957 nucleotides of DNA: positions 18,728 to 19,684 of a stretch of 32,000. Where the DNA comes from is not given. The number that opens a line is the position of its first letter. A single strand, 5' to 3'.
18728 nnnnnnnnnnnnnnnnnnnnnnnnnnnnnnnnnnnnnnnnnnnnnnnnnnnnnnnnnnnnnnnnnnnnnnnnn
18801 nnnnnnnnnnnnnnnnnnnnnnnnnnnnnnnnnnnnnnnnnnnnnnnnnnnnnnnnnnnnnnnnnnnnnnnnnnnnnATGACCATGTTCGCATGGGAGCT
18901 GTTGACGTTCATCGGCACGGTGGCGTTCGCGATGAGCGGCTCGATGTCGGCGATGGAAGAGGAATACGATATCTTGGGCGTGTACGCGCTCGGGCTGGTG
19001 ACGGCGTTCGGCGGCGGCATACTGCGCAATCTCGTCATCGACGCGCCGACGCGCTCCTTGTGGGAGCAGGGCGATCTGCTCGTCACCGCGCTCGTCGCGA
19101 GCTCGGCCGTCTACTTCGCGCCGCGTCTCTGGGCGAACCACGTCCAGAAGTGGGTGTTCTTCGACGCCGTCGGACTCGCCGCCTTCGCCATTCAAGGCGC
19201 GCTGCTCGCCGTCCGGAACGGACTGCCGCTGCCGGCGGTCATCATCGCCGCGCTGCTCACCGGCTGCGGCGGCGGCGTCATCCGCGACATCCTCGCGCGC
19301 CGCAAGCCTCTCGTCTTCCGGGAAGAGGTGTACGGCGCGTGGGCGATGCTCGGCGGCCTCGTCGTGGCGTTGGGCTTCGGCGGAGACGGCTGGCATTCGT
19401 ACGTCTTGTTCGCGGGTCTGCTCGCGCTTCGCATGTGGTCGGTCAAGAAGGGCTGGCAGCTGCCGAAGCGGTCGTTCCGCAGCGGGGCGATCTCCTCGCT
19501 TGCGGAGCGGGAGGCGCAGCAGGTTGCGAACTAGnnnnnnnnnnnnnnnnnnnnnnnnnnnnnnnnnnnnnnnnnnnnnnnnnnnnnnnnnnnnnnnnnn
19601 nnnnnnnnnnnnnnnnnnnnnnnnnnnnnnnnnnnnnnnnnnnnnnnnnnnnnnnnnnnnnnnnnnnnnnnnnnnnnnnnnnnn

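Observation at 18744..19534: ZTP (pfl) riboswitch controlling a UPF0126/TRIC Gly_transporter-type membrane protein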

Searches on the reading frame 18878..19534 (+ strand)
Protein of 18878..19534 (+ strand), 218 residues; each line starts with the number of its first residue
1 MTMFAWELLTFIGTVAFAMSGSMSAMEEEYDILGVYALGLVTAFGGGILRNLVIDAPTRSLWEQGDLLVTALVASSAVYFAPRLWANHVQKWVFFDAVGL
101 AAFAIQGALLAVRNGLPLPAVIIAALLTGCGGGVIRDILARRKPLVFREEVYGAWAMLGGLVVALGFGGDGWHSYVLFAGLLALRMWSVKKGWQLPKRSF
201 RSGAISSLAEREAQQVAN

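Call 7: search_protein_families(library=pfam, proteins=[window:18878-19534:+], max_evalue=0.01)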
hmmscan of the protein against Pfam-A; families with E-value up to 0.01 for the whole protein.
window:18878-19534:+ (218 aa): 1 family
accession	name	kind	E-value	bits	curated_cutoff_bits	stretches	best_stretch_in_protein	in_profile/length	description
PF03458.18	Gly_transporter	-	1.2e-38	131.3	23.5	2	94-165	2-75/78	Glycine transporter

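Call 8: search_protein_families(library=ncbifam, proteins=[window:18878-19534:+], max_evalue=0.01)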
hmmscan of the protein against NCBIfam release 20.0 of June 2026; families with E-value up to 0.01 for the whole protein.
window:18878-19534:+ (218 aa): 1 family
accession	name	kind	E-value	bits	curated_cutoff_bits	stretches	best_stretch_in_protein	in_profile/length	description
NF007874.0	PRK10578.1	equivalog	1.8e-24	86.6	326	1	9-167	6-165/207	hypothetical protein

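Call 9: search_solved_structures(query=window:18878-19534:+, max_evalue=0.01, show_alignments=1)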
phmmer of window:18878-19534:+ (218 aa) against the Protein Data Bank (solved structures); distinct sequences matched with E-value up to 0.01: 5.
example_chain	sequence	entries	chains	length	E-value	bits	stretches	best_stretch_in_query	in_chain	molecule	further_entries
5wuc_A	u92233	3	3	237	2.3e-30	108.9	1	5-204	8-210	Uncharacterized protein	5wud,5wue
5wtr_A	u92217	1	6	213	3.8e-30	108.2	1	6-199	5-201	Uncharacterized protein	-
5h35_C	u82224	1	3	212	2.7e-29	105.4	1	6-203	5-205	Membrane protein TRIC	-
5wuf_A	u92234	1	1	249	6.9e-24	87.7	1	9-190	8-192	Putative membrane protein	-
5h36_E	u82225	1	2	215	3.1e-18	69.3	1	8-183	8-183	Uncharacterized protein TRIC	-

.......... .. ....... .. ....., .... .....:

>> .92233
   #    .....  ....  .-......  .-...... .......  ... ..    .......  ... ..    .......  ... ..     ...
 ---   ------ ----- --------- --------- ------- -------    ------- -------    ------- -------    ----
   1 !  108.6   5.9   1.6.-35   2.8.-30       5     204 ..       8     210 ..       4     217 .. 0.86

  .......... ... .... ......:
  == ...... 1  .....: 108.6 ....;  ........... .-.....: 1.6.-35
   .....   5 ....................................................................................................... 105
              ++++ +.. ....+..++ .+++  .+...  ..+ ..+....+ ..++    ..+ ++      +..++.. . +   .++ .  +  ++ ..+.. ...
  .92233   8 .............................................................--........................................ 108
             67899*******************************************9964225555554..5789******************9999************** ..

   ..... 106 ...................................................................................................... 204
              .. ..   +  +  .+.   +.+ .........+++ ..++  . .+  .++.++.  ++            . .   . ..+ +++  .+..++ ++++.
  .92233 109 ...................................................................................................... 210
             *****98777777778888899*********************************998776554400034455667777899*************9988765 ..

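Call 15: find_related_loci(query=window:18878-19534:+, collection=genome_contigs, flank=3000)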
Query window:18878-19534:+ (218 aa) in genome_contigs; peptide patterns used: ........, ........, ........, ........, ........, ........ (x = any residue, [..] = any of these).
240 stretches matched a pattern; 158 encode a relative of the query (tblastn E <= 1e-3); the best 80 are kept; 80 distinct loci.
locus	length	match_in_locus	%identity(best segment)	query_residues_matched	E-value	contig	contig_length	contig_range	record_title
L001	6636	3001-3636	84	1-213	6e-110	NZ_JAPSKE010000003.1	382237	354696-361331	MAG: Paenibacillus sp. isolate RH52_bin.008 NODE_14_length_382237_cov_5.285538, whole genome shotgun sequence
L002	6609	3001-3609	75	2-202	5e-92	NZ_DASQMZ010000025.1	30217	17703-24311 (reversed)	MAG: Paenibacillus sp. isolate SMAG_U10763 k141_321856, whole genome shotgun sequence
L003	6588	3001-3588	53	5-199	6e-64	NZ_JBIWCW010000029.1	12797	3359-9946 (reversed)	Peribacillus sp. NPDC097295 NPDC097295_222_D11.ctg-0029, whole genome shotgun sequence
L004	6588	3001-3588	52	5-199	1e-63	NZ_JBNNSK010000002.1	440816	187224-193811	Peribacillus sp. NPDC097675 NPDC097675_268_D6.ctg-0002, whole genome shotgun sequence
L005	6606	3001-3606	37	13-211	9e-30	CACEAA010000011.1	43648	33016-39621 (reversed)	uncultured proteobacterium isolate AG-390-I23 genome assembly, contig: AG-390-I23_NODE_11, whole genome shotgun sequence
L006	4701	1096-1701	36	13-211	3e-29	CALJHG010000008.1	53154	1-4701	MAG: uncultured Gammaproteobacteria bacterium isolate S4_Bin_METABAT__295_1 genome assembly, contig: c_000001864986, who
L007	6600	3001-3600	37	1-201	1e-28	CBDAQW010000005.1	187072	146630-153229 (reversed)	MAG: Endozoicomonas sp. isolate a6423ec3-3432-476e-b384-bdfd598df085 genome assembly, contig: contig_5, whole genome sho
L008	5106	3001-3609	34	6-197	2e-28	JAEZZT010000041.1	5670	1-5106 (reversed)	MAG: Bacillota bacterium isolate OH_PFB_58 k127_1192185, whole genome shotgun sequence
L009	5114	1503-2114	34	9-199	3e-27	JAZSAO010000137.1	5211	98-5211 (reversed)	MAG: Faecousia sp. isolate T1900044934_TS20190400.MAGScoT_cleanbin_000042 SGB_3436_k141_2773082, whole genome shotgun se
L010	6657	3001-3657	35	2-215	9e-27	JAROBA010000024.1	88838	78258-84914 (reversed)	Pontiellaceae bacterium B1224 scaffold_24_length=88839, whole genome shotgun sequence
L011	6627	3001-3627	38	13-197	7e-27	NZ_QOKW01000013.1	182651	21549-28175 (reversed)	Roseomonas genomospecies 6 strain ATCC 49961 NODE_13_length_182651_cov_50.986972, whole genome shotgun sequence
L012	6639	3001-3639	36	6-215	6e-26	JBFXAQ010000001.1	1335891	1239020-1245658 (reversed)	MAG: Gammaproteobacteria bacterium isolate CA_2019_TPBS_26 NODE_10_length_1335891_cov_44.701062_TPBS, whole genome shotg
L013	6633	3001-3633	34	9-215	9e-26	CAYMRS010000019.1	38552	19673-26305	MAG TPA_asm: uncultured Nitrospiraceae bacterium isolate binchicken_co266_261 genome assembly, contig: NODE_1879_length_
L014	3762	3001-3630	32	1-197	7e-26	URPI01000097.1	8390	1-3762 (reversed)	uncultured Clostridiales bacterium isolate UMGS1211 genome assembly, contig: NODE_4171_length_8390_cov_4.556089, whole g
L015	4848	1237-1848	33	8-197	7e-26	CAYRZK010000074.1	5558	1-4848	MAG TPA_asm: uncultured Oscillospiraceae bacterium isolate SRP350583_co1_226 genome assembly, contig: NODE_22476_length_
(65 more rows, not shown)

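Call 19: find_homologous_proteins(query=window:18878-19534:+, max_evalue=1e-20)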
Query window:18878-19534:+ (218 aa): 1790 proteins with E <= 1e-20 among 5516 candidates; the best 120 are listed.
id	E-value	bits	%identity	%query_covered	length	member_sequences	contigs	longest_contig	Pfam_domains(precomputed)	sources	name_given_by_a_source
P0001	1.5e-134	464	100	99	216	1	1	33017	PF03458.19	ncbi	-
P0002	3.5e-126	437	93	99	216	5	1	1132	PF03458.19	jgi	jgi:uncharacterized membrane protein YeiH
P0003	1.1e-111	389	86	97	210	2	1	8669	PF03458.19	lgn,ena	-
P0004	6.8e-110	384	85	97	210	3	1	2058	PF03458.19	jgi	jgi:uncharacterized membrane protein YeiH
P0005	8.9e-99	347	75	96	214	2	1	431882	PF03458.19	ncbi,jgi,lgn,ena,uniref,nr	ncbi:trimeric intracellular cation channel family protein [Paenibacillus sp.]|uniref:trimeric intrac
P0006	1.0e-95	337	74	93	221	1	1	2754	PF03458.19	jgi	jgi:uncharacterized membrane protein YeiH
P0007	1.3e-91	324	76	92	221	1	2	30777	PF03458.19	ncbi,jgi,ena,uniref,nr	ncbi:trimeric intracellular cation channel family protein [Paenibacillus sp.]|uniref:trimeric intrac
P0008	2.9e-91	323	72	93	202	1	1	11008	PF03458.19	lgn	-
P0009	6.4e-91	322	72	92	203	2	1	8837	PF03458.19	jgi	jgi:uncharacterized membrane protein YeiH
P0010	1.8e-86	307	69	92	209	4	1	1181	PF03458.19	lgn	-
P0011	2.2e-86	307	66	97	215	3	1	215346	PF03458.19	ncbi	-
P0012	8.0e-86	305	65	94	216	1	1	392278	PF03458.19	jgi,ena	-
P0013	1.5e-83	298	68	97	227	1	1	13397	PF03458.19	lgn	-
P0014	4.1e-83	296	70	92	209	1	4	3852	PF03458.19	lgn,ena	-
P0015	4.2e-83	296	66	89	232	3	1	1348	PF03458.19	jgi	jgi:uncharacterized membrane protein YeiH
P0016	7.6e-83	295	70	87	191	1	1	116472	PF03458.19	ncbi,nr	ncbi:trimeric intracellular cation channel family protein [Paenibacillus sp. TRM 82003]|nr:trimeric 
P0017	8.8e-83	295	66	91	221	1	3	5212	PF03458.19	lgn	-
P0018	5.7e-82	292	67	93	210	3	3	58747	PF03458.19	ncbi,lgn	-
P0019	1.4e-81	291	66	90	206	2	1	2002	PF03458.19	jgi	jgi:uncharacterized membrane protein YeiH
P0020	5.9e-72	260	61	89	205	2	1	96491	PF03458.19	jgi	jgi:uncharacterized membrane protein YeiH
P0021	2.9e-70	254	61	88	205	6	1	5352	PF03458.19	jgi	-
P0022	7.3e-70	253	59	90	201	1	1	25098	PF03458.19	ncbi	-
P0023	1.2e-69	252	60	89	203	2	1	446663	PF03458.19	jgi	jgi:uncharacterized membrane protein YeiH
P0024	1.2e-69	252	56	92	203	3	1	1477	PF03458.19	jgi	jgi:uncharacterized membrane protein YeiH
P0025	1.3e-69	252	59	91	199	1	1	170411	PF03458.19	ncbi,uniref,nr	ncbi:trimeric intracellular cation channel family protein [Longirhabdus pacifica]|uniref:trimeric in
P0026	1.7e-69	252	60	89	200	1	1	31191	PF03458.19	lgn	-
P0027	1.8e-69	252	57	91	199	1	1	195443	PF03458.19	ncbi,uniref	ncbi:trimeric intracellular cation channel family protein [Marinicrinis sediminis]|uniref:Trimeric i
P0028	2.4e-69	251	59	93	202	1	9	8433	PF03458.19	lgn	-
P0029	6.6e-68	246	56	89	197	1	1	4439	PF03458.19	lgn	-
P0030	7.1e-68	246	58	89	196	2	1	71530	PF03458.19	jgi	jgi:uncharacterized membrane protein YeiH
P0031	1.9e-67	245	58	89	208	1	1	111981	PF03458.19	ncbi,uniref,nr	ncbi:trimeric intracellular cation channel family protein [Ammoniphilus sp. CFH 90114]|uniref:trimer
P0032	5.2e-67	244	57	90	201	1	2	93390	PF03458.19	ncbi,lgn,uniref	ncbi:trimeric intracellular cation channel family protein [Marinicrinis lubricantis]|uniref:Trimeric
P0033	1.9e-65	238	57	93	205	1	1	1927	PF03458.19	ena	-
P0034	2.1e-65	238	56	90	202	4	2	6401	PF03458.19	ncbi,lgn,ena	-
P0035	4.0e-65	237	55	97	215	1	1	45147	PF03458.19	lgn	-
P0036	4.3e-65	237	58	90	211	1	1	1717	PF03458.19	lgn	-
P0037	4.7e-65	237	57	90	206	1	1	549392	PF03458.19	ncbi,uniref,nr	ncbi:trimeric intracellular cation channel family protein [Chengkuizengella sediminis]|uniref:trimer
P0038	6.8e-65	237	56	91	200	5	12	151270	PF03458.19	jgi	jgi:uncharacterized membrane protein YeiH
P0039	6.8e-65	237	57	92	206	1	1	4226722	PF03458.19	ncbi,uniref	ncbi:trimeric intracellular cation channel family protein [Chengkuizengella sp. SCS-71B]|uniref:trim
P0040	1.2e-64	236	57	95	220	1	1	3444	PF03458.19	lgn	-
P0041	2.1e-64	235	57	87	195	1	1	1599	PF03458.19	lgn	-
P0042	2.6e-64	235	58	89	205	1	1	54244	PF03458.19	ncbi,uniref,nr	ncbi:trimeric intracellular cation channel family protein [Chengkuizengella marina]|uniref:Trimeric 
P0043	2.7e-64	235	56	90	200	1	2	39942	PF03458.19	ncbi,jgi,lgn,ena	jgi:uncharacterized membrane protein YeiH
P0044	3.9e-64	234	56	90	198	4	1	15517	PF03458.19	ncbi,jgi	jgi:uncharacterized membrane protein YeiH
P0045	4.3e-64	234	56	95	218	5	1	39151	PF03458.19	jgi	jgi:uncharacterized membrane protein YeiH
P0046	5.3e-64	234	57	91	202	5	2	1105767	PF03458.19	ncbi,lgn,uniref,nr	ncbi:trimeric intracellular cation channel family protein [Sutcliffiella horikoshii]|uniref:trimeric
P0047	7.2e-64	233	57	87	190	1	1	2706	PF03458.19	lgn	-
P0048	8.8e-64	233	56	90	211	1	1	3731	PF03458.19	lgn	-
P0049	1.1e-63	233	53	93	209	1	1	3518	PF03458.19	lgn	-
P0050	1.6e-63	232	58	90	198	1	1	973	PF03458.19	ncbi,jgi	jgi:uncharacterized membrane protein YeiH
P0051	2.1e-63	232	54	99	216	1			PF03458.19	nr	nr:trimeric intracellular cation channel family protein [Paenibacillus sp. SYP-B3998]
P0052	2.6e-63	231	54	89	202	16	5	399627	PF03458.19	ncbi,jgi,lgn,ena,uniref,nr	ncbi:trimeric intracellular cation channel family protein [Peribacillus asahii]|uniref:Trimeric intr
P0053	3.9e-63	231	55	96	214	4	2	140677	PF03458.19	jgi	-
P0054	3.9e-63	231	58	90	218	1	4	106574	PF03458.19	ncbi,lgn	-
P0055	4.8e-63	231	55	96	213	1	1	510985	PF03458.19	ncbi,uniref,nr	ncbi:trimeric intracellular cation channel family protein [Paenibacillus sp. SYP-B3998]|uniref:Trime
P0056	5.4e-63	230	58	90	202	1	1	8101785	PF03458.19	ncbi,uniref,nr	ncbi:trimeric intracellular cation channel family protein [Paenibacillus psychroresistens]|uniref:Tr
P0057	5.8e-63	230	56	93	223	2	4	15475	PF03458.19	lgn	-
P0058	5.9e-63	230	57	90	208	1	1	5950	PF03458.19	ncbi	-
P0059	7.1e-63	230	55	94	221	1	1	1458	PF03458.19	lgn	-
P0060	8.5e-63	230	56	91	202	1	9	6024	PF03458.19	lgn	-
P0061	8.9e-63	230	58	90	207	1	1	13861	PF03458.19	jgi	jgi:uncharacterized membrane protein YeiH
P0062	9.0e-63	230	54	96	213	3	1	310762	PF03458.19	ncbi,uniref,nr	ncbi:trimeric intracellular cation channel family protein [Paenibacillus cymbidii]|uniref:trimeric i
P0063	9.8e-63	230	57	90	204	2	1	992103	PF03458.19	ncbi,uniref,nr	ncbi:trimeric intracellular cation channel family protein [Jeotgalibacillus sp. ET6]|uniref:trimeric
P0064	1.1e-62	229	57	92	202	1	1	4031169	PF03458.19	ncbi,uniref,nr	ncbi:trimeric intracellular cation channel family protein [Bacillus sp. WMMC1349]|uniref:trimeric in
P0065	1.2e-62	229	59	90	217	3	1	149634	PF03458.19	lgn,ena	-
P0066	1.2e-62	229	57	91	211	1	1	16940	PF03458.19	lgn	-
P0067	2.1e-62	228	57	91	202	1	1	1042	PF03458.19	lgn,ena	-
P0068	2.3e-62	228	57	91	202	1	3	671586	PF03458.19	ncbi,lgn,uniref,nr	ncbi:putative membrane protein YeiH [Bacillus tianshenii]|uniref:Membrane protein YeiH n=1 Tax=Sutcl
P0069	2.4e-62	228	54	95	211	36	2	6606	PF03458.19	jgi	jgi:uncharacterized membrane protein YeiH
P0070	2.6e-62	228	54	92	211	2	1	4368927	PF03458.19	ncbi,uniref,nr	ncbi:trimeric intracellular cation channel family protein [Bacillus tuaregi]|uniref:trimeric intrace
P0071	2.6e-62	228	56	89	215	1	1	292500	PF03458.19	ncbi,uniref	ncbi:trimeric intracellular cation channel family protein [Paenibacillus filicis]|uniref:Trimeric in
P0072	3.1e-62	228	57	91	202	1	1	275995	PF03458.19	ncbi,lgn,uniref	ncbi:trimeric intracellular cation channel family protein [Sutcliffiella sp. NPDC057660]|uniref:trim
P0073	3.2e-62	228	56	89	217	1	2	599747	PF03458.19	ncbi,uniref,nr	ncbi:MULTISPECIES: trimeric intracellular cation channel family protein [unclassified Paenibacillus]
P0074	3.3e-62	228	56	89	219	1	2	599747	PF03458.19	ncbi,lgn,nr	ncbi:Uncharacterized membrane protein YeiH [Paenibacillus sp. UNCCL117]|nr:Uncharacterized membrane 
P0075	3.4e-62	228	57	91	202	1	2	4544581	PF03458.19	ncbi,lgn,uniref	ncbi:trimeric intracellular cation channel family protein [Bacillus haimaensis]|uniref:trimeric intr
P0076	3.4e-62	228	54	95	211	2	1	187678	PF03458.19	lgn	-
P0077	3.5e-62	228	56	91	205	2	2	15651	PF03458.19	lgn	-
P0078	3.6e-62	228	54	93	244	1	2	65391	PF03458.19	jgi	jgi:uncharacterized membrane protein YeiH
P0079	3.7e-62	228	56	91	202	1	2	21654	PF03458.19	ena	-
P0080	3.8e-62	228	57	90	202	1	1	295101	PF03458.19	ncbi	ncbi:trimeric intracellular cation channel family protein [Sutcliffiella halmapala]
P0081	3.9e-62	228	57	90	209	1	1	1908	PF03458.19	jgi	jgi:uncharacterized membrane protein YeiH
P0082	4.3e-62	227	56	93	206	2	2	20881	PF03458.19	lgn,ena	-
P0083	4.4e-62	227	56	90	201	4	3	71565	PF03458.19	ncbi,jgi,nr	ncbi:MAG: rane protein [Neobacillus sp.]|jgi:uncharacterized membrane protein YeiH|nr:rane protein [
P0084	4.5e-62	227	57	91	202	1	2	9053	PF03458.19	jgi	jgi:uncharacterized membrane protein YeiH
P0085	4.7e-62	227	54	90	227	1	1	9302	PF03458.19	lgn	-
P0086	5.4e-62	227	55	93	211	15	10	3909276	PF03458.19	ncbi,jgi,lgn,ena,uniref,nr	ncbi:trimeric intracellular cation channel family protein [Saccharococcus caldoxylosilyticus]|jgi:un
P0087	5.5e-62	227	55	97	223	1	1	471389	PF03458.19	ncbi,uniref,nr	ncbi:trimeric intracellular cation channel family protein [Paenibacillus thalictri]|uniref:Trimeric 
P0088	5.6e-62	227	53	91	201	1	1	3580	PF03458.19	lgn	-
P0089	6.1e-62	227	51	97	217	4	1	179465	PF03458.19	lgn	-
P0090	7.9e-62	227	57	92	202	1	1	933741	PF03458.19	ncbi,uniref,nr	ncbi:trimeric intracellular cation channel family protein [Bacillus changyiensis]|uniref:trimeric in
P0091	7.9e-62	227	55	95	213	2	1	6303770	PF03458.19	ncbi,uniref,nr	ncbi:trimeric intracellular cation channel family protein [Paenibacillus aurantius]|uniref:Trimeric 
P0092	8.4e-62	226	56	91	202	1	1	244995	PF03458.19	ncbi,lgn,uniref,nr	ncbi:trimeric intracellular cation channel family protein [Bacillus sp. RO2]|uniref:trimeric intrace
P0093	8.5e-62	226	56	91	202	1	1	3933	PF03458.19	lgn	-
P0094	8.7e-62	226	56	91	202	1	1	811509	PF03458.19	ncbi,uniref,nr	ncbi:trimeric intracellular cation channel family protein [Sutcliffiella horikoshii]|uniref:Trimeric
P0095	9.0e-62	226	56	89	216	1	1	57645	PF03458.19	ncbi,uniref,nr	ncbi:trimeric intracellular cation channel family protein [Gorillibacterium massiliense]|uniref:trim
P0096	9.1e-62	226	54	91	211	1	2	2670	PF03458.19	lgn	-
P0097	9.7e-62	226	56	91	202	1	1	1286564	PF03458.19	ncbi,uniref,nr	ncbi:membrane protein [Bacillus sp. LL01]|uniref:trimeric intracellular cation channel family protei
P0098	1.0e-61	226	56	91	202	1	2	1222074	PF03458.19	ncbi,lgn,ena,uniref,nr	ncbi:trimeric intracellular cation channel family protein [Sutcliffiella horikoshii]|uniref:trimeric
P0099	1.0e-61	226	57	90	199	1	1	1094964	PF03458.19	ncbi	ncbi:MAG: trimeric intracellular cation channel family protein [Bacillota bacterium]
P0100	1.1e-61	226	57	92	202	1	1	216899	PF03458.19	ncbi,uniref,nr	ncbi:trimeric intracellular cation channel family protein [Bacillus sp. CLL-7-23]|uniref:Trimeric in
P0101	1.1e-61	226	56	91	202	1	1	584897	PF03458.19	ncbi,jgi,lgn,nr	ncbi:MAG: trimeric intracellular cation channel family protein [Bacillota bacterium]|jgi:uncharacter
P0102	1.1e-61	226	56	91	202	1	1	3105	PF03458.19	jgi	jgi:uncharacterized membrane protein YeiH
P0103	1.1e-61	226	56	91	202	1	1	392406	PF03458.19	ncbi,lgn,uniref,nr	ncbi:trimeric intracellular cation channel family protein [Sutcliffiella horikoshii]|uniref:trimeric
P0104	1.2e-61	226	56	96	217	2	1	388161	PF03458.19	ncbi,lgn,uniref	ncbi:trimeric intracellular cation channel family protein [Paenibacillus sp. GCM10027628]|uniref:tri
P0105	1.2e-61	226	56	90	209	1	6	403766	PF03458.19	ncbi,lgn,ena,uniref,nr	ncbi:trimeric intracellular cation channel family protein [Cytobacillus sp. S13-E01]|uniref:trimeric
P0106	1.2e-61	226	56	90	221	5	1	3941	PF03458.19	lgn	-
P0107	1.4e-61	226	56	89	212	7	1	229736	PF03458.19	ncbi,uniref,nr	ncbi:trimeric intracellular cation channel family protein [Bacillus sp. DNRA2]|uniref:trimeric intra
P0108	1.4e-61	226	58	89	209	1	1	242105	PF03458.19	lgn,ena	-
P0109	1.4e-61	226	56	89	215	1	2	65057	PF03458.19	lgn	-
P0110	1.4e-61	226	56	91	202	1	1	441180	PF03458.19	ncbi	-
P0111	1.5e-61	226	56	91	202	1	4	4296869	PF03458.19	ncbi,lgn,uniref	ncbi:trimeric intracellular cation channel family protein [Sutcliffiella horikoshii]|uniref:trimeric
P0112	1.5e-61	226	55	90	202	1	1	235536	PF03458.19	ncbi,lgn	ncbi:MAG: trimeric intracellular cation channel family protein [Paenibacillaceae bacterium]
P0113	1.5e-61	226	56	90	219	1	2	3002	PF03458.19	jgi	jgi:uncharacterized membrane protein YeiH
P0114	1.5e-61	226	56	91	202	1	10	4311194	PF03458.19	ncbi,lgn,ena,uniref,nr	ncbi:trimeric intracellular cation channel family protein [Sutcliffiella horikoshii]|uniref:Trimeric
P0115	1.7e-61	225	54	91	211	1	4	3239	PF03458.19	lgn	-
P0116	1.9e-61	225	56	93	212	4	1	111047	PF03458.19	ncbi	-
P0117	2.0e-61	225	54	95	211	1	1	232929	PF03458.19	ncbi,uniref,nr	ncbi:trimeric intracellular cation channel family protein [Paenibacillus sp. LMG 31460]|uniref:Trime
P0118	2.1e-61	225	56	91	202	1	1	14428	PF03458.19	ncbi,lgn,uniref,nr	ncbi:trimeric intracellular cation channel family protein [Bacillus sp. RO1]|uniref:trimeric intrace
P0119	2.2e-61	225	54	91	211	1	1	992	PF03458.19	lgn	-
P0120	2.3e-61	225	54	93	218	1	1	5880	PF03458.19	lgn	-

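Call 20: find_encoding_contigs(protein=P0011, flank=3000, max_places=1)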
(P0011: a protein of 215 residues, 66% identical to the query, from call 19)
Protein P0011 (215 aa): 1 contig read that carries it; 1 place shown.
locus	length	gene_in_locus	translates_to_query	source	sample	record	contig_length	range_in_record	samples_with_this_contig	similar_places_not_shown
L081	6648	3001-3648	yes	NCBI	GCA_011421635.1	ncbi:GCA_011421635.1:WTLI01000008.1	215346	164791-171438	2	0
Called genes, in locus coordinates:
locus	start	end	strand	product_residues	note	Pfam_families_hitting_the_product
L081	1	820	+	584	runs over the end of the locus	PF00501:AMP-binding, PF13193:AMP-binding_C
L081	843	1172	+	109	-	PF04341:DUF485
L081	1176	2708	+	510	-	PF00474:SSF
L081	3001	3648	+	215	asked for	PF03458:Gly_transporter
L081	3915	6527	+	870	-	PF00990:GGDEF, PF00563:EAL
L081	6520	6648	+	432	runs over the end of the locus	PF01547:SBP_bac_1, PF13416:SBP_bac_8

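Call 21: find_encoding_contigs(protein=P0012, flank=3000, max_places=1)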
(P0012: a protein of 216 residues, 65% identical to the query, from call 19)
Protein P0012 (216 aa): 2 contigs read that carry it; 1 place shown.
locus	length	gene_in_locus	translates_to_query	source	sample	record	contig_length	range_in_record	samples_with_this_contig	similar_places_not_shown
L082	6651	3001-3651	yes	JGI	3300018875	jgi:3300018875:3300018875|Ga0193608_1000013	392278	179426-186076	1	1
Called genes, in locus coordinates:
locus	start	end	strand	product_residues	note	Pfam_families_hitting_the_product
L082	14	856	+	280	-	PF00106:adh_short, PF01370:Epimerase (weak), PF08659:KR, PF13460:NAD_binding_10 (weak), PF13561:adh_short_C2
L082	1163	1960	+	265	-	-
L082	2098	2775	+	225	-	-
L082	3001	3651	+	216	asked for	PF03458:Gly_transporter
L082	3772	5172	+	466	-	PF02812:ELFV_dehydrog_N, PF00208:ELFV_dehydrog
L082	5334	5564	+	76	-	-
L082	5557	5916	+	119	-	PF07875:Coat_F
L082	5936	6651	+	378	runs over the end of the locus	PF08240:ADH_N, PF00107:ADH_zinc_N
